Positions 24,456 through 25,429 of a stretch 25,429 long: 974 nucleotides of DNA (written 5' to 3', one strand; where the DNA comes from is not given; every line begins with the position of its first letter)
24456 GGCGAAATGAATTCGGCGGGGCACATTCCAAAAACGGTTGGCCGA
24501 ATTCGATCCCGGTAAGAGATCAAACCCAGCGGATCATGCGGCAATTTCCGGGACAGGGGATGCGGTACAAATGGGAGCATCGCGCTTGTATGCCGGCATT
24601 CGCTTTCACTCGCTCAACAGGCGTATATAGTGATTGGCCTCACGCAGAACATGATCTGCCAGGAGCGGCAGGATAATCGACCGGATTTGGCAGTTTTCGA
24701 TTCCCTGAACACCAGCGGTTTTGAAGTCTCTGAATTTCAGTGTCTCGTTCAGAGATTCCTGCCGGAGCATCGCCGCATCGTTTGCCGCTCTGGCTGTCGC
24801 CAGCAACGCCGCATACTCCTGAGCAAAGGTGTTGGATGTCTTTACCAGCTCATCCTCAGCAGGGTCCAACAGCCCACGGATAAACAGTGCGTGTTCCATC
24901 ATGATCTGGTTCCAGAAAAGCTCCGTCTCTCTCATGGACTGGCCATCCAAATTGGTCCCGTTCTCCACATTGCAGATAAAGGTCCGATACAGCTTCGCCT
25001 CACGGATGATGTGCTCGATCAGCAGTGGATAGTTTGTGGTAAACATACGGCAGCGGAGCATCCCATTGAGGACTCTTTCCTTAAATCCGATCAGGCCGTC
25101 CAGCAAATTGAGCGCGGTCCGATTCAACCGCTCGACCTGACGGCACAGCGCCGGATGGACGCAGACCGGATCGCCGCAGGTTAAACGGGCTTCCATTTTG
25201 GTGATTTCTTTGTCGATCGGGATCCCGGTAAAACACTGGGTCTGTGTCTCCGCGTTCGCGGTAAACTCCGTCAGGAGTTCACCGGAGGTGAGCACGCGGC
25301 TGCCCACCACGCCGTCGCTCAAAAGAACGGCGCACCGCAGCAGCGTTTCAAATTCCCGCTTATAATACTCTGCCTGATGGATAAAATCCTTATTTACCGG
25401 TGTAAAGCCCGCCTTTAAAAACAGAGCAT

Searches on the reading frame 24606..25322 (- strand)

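Call 60: search_protein_families(library=pfam, proteins=[window:24606-25322:-], max_evalue=0.00001)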
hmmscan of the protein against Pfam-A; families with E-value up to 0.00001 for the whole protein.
window:24606-25322:- (238 aa): 1 family
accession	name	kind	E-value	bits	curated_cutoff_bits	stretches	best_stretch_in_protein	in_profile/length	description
PF11155.13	DUF2935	-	5e-50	169.5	24.4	2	131-236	4-120/121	Domain of unknown function (DUF2935)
